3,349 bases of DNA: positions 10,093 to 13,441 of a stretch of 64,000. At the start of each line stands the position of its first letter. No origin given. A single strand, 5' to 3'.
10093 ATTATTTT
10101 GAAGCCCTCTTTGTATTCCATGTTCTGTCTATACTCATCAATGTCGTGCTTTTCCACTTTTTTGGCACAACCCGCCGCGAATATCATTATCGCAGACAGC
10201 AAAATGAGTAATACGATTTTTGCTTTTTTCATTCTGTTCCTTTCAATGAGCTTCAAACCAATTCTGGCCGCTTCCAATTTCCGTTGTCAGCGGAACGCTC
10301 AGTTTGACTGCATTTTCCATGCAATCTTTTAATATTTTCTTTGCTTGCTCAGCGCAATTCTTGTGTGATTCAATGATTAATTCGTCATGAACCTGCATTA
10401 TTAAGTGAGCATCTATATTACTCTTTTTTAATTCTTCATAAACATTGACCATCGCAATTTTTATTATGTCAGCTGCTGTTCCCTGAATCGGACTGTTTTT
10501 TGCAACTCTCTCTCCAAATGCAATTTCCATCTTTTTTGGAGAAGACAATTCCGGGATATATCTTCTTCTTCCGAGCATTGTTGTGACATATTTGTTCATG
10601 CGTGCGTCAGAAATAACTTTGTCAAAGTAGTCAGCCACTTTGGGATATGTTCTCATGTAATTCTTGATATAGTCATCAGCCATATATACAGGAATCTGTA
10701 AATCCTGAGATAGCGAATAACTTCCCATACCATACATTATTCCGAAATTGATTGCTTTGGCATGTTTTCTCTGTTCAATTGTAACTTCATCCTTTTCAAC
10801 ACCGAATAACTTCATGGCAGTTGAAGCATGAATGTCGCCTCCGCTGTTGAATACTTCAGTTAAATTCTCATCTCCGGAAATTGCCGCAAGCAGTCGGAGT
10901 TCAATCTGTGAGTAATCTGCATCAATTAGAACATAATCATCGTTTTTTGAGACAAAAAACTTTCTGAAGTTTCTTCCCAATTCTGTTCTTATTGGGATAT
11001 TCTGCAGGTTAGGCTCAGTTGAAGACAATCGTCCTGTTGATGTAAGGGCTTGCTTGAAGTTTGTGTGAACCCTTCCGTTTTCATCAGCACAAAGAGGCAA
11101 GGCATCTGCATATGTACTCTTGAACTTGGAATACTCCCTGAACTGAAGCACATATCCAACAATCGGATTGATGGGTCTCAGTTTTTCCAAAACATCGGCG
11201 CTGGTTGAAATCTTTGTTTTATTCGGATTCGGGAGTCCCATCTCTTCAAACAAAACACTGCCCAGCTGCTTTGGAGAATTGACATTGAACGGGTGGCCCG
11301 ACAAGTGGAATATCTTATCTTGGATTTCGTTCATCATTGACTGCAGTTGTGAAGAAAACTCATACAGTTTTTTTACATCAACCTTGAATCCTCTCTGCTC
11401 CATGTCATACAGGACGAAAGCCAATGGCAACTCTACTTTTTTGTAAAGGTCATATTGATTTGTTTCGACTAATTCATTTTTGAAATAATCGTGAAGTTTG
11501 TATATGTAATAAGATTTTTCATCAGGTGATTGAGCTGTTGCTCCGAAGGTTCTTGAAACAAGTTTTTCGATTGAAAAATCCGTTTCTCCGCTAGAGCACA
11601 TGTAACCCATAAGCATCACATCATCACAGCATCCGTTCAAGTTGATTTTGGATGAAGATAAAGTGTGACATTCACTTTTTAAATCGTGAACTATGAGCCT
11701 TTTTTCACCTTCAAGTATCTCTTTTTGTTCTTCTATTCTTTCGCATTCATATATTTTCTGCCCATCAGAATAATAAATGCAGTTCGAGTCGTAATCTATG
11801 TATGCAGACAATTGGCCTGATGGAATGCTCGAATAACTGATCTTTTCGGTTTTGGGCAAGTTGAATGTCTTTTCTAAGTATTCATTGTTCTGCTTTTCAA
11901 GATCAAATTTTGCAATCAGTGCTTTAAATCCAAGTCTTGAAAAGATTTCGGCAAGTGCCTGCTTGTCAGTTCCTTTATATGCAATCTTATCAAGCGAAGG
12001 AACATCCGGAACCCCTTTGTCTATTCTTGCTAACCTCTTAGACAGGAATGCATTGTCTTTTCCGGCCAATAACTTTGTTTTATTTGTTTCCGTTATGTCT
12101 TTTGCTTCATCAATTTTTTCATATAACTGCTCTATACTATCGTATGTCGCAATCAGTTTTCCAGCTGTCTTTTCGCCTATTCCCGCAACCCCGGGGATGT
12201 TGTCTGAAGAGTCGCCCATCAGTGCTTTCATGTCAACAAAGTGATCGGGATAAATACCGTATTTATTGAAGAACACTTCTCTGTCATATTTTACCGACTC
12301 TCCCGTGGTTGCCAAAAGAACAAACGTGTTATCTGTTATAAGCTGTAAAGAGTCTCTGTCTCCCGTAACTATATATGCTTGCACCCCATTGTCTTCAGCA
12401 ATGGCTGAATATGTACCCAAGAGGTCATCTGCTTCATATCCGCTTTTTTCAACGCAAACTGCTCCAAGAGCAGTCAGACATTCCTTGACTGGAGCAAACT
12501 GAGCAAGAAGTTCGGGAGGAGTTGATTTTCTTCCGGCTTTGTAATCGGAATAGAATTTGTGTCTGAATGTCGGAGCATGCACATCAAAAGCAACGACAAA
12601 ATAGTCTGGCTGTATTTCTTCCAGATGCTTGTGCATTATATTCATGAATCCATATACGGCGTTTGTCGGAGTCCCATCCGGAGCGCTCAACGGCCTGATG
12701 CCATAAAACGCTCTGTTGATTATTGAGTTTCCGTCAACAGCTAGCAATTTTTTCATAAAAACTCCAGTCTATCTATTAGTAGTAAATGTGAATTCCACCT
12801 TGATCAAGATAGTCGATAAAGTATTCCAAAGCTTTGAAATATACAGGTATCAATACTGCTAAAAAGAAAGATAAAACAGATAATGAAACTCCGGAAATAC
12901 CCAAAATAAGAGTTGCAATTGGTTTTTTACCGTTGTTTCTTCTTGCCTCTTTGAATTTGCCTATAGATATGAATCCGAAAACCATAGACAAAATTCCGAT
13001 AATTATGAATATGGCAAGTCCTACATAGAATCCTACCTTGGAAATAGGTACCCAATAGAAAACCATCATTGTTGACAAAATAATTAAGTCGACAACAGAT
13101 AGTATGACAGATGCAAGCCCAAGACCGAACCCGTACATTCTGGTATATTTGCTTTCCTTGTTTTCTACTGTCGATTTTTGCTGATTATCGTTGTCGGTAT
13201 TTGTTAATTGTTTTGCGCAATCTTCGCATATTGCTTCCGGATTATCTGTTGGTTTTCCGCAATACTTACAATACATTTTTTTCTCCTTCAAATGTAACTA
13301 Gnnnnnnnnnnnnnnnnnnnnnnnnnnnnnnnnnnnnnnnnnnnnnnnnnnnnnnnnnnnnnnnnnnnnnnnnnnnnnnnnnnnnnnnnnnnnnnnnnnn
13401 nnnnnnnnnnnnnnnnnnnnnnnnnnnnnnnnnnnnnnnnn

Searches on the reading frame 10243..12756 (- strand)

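Call 3: search_protein_families(library=pfam, proteins=[window:10243-12756:-], max_evalue=0.01)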
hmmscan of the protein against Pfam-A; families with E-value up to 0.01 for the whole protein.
window:10243-12756:- (837 aa): 4 families
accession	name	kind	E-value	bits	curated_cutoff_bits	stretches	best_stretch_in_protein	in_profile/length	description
PF00476.26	DNA_pol_A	-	6e-150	499.9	34.3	1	462-834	2-380/381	DNA polymerase family A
PF02739.22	5_3_exonuc_N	-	2.7e-54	183.7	34.3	1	3-167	1-164/164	5'-3' exonuclease, N-terminal resolvase-like domain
PF01367.25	5_3_exonuc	-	1.1e-28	100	40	1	169-265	2-96/97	5'-3' exonuclease, C-terminal SAM fold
PF22619.2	DNA_polI_exo1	-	0.00071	19.8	27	1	343-415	39-111/140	DNA polymerase I, ribonuclease H-like domain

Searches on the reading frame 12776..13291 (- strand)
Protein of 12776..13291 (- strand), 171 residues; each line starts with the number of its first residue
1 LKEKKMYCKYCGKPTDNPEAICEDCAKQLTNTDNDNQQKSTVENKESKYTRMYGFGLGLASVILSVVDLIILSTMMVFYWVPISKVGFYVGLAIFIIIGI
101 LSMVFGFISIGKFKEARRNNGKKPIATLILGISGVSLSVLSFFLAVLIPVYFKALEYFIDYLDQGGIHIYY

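Call 3: search_protein_families(library=pfam, proteins=[window:12776-13291:-], max_evalue=0.01)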
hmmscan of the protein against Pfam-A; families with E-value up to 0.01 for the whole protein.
window:12776-13291:- (171 aa): 2 families
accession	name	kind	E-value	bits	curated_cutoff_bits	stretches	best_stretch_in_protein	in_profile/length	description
PF18912.6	DZR_2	-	0.0011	19.2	27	1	8-30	10-32/56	Double zinc ribbon domain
PF13828.11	DUF4190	-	0.0086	16.2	35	0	91-140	12-61/62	Domain of unknown function (DUF4190)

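Call 5: search_protein_families(library=ncbifam, proteins=[window:12776-13291:-], max_evalue=0.001)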
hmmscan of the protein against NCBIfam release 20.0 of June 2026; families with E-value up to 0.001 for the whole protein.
window:12776-13291:- (171 aa): 2 families
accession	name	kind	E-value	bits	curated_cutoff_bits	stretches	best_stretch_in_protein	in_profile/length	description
NF033872.1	SidA_fam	subfamily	0.00027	19.9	60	0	30-98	279-347/379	T4SS effector SidA family protein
NF053815.1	teico_TcaA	equivalog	0.00087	18.2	550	0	7-71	3-67/463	membrane-associated protein TcaA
